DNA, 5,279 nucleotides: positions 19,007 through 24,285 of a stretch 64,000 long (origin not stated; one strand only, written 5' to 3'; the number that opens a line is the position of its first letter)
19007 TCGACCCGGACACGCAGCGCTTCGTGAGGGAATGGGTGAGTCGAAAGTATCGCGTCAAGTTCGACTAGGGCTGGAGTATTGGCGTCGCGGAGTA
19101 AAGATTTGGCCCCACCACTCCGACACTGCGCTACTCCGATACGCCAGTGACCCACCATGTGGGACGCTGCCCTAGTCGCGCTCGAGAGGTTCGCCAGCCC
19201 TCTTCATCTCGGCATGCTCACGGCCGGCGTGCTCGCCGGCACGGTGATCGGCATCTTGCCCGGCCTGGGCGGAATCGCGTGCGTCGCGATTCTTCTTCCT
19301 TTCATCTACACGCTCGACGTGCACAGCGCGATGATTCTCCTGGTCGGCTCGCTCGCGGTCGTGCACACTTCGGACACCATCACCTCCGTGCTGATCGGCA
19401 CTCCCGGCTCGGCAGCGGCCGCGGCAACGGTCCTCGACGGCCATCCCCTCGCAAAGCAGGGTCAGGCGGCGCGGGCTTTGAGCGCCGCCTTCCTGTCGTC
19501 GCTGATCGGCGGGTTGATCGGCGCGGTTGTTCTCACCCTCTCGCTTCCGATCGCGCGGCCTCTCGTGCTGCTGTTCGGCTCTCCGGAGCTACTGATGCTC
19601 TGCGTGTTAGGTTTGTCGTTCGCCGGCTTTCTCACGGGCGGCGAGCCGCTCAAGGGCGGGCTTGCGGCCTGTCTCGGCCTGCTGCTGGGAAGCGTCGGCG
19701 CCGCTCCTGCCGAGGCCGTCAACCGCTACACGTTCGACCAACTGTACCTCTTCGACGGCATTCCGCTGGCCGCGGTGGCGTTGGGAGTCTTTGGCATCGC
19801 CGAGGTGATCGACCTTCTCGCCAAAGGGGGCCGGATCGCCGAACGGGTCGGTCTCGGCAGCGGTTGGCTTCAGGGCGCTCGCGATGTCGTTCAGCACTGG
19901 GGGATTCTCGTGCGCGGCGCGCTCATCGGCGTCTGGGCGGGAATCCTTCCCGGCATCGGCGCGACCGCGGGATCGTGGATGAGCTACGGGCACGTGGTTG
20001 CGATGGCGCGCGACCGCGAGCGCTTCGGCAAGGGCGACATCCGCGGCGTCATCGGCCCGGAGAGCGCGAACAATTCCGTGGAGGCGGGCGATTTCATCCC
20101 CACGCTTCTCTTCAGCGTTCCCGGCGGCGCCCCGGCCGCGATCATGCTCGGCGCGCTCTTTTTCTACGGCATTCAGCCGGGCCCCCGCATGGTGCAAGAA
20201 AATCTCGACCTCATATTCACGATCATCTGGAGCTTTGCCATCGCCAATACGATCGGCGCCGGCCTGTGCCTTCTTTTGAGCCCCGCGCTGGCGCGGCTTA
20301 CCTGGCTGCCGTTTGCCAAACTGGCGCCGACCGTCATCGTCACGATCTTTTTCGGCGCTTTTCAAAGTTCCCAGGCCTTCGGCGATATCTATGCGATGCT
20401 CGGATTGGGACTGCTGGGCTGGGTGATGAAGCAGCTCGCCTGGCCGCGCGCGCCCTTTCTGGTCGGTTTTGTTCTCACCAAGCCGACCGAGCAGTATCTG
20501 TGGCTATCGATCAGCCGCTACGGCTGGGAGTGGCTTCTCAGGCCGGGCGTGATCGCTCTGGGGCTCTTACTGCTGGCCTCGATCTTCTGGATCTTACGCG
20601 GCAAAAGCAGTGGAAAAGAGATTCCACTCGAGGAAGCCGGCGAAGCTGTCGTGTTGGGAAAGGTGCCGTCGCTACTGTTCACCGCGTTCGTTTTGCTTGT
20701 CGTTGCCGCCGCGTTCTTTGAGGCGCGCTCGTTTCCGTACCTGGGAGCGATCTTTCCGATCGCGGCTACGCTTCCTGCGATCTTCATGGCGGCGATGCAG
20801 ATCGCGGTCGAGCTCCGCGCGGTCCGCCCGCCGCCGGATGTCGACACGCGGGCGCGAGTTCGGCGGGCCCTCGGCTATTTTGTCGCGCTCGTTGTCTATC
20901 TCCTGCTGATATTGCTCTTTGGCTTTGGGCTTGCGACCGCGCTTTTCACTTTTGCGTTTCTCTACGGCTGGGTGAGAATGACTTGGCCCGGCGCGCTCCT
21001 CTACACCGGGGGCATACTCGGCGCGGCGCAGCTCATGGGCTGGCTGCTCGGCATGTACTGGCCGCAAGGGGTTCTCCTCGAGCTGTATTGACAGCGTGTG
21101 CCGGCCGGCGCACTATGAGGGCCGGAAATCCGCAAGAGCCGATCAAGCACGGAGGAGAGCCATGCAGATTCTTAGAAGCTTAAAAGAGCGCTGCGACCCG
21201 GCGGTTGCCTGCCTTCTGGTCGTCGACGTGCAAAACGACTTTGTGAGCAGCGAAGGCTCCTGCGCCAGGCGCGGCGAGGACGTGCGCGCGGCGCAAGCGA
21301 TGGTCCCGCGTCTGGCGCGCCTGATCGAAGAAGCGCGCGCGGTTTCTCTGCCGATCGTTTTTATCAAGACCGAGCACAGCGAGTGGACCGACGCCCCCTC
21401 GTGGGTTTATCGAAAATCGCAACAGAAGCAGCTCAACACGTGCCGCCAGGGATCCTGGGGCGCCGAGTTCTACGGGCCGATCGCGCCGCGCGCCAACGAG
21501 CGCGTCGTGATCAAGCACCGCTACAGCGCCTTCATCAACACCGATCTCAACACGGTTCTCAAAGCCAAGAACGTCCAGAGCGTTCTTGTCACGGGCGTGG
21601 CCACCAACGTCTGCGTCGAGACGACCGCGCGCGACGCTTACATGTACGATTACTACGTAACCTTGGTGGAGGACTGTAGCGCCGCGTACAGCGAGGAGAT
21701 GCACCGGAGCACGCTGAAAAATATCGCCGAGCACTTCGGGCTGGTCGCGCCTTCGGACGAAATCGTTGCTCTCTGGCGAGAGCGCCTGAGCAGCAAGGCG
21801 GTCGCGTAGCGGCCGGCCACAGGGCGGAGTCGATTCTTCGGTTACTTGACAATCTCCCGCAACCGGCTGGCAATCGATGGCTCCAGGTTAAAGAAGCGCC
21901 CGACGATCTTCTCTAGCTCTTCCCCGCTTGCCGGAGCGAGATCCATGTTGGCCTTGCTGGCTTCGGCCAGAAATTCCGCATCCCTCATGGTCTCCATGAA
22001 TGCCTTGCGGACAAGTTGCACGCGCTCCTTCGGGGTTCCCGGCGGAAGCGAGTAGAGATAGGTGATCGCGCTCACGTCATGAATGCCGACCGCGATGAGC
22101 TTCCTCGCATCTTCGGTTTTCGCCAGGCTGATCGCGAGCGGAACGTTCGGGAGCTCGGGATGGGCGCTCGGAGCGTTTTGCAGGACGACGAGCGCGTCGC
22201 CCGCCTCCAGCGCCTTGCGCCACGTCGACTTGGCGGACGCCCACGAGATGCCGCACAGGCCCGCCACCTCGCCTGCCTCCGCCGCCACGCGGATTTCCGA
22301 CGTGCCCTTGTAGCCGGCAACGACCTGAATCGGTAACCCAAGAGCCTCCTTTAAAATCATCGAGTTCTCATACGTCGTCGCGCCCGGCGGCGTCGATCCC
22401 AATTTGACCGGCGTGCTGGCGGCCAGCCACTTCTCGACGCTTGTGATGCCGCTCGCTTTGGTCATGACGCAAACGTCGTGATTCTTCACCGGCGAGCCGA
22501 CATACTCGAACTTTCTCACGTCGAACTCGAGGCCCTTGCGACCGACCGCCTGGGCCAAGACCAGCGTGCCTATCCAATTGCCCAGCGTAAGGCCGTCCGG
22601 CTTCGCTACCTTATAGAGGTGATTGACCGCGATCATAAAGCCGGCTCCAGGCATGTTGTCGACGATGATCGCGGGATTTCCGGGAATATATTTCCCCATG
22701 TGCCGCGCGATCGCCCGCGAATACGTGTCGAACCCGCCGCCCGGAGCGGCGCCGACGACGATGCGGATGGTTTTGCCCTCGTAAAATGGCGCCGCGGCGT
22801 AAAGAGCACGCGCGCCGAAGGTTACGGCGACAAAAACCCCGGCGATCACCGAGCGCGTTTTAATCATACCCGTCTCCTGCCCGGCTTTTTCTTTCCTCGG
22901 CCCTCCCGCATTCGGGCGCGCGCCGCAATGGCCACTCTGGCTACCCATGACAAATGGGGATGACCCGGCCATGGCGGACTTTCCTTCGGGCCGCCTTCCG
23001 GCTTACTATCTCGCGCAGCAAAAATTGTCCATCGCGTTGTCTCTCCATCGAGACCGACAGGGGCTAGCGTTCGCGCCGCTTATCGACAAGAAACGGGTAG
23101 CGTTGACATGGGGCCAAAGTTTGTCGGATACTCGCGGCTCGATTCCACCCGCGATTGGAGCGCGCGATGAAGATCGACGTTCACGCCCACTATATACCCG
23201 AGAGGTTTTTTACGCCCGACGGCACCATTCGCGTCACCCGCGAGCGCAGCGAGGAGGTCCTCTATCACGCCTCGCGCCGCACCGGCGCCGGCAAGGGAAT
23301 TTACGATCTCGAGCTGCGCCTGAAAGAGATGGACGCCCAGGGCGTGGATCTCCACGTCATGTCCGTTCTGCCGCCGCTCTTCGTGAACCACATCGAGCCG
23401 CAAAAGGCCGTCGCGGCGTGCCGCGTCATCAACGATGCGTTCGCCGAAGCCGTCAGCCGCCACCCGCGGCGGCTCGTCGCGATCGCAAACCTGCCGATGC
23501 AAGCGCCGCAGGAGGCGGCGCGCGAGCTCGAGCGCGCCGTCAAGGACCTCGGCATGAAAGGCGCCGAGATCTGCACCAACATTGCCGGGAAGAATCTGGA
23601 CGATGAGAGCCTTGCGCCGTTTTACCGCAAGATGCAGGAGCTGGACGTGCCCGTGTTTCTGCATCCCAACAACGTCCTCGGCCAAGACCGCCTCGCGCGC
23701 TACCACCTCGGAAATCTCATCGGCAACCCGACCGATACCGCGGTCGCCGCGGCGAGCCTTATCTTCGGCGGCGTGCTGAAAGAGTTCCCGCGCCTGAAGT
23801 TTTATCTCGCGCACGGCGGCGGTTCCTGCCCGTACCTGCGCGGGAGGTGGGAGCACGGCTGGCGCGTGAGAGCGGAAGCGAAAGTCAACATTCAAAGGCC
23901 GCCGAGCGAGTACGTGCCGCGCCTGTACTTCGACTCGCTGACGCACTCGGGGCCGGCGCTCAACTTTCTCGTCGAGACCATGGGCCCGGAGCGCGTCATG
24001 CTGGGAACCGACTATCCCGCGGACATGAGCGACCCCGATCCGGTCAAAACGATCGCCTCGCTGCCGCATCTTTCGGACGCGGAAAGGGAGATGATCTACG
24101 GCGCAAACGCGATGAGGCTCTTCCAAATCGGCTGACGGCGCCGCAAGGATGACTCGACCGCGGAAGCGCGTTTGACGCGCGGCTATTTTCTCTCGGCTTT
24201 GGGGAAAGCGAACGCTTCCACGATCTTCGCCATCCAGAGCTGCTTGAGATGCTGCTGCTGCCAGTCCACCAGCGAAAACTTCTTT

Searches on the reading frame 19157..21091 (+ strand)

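Call 38: search_protein_families(library=pfam, proteins=[window:19157-21091:+], max_evalue=0.0001)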
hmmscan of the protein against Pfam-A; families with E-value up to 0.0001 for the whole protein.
window:19157-21091:+ (644 aa): 1 family
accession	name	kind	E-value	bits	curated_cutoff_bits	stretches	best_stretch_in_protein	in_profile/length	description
PF01970.21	TctA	-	6.1e-123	411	28.9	1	18-435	1-422/423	Tripartite tricarboxylate transporter TctA family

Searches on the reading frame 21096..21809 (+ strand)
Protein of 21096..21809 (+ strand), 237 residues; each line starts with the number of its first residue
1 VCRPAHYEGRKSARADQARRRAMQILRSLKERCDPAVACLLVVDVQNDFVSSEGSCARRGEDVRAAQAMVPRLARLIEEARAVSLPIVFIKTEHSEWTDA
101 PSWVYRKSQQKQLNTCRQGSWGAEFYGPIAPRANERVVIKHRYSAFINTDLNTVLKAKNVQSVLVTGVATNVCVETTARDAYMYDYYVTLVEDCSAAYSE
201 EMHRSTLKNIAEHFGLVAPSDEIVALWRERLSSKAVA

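Call 38: search_protein_families(library=pfam, proteins=[window:21096-21809:+], max_evalue=0.0001)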
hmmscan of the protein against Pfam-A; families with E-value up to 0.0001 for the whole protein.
window:21096-21809:+ (237 aa): 1 family
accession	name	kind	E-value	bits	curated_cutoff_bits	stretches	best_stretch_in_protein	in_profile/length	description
PF00857.26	Isochorismatase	-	5.6e-50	170.3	27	1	39-220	2-173/175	Isochorismatase domain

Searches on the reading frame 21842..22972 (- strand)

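Call 38: search_protein_families(library=pfam, proteins=[window:21842-22972:-], max_evalue=0.0001)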
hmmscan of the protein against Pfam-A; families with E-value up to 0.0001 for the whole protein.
window:21842-22972:- (376 aa): 1 family
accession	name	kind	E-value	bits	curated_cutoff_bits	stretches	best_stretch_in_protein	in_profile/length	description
PF03401.19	TctC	-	3.3e-11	43.7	27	1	101-357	16-258/274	Tripartite tricarboxylate transporter family receptor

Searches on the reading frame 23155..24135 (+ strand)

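Call 38: search_protein_families(library=pfam, proteins=[window:23155-24135:+], max_evalue=0.0001)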
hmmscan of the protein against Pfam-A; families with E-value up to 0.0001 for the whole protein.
window:23155-24135:+ (326 aa): 1 family
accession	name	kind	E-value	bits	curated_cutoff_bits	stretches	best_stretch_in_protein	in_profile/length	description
PF04909.20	Amidohydro_2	-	3.9e-44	152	26.4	1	7-324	1-288/289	Amidohydrolase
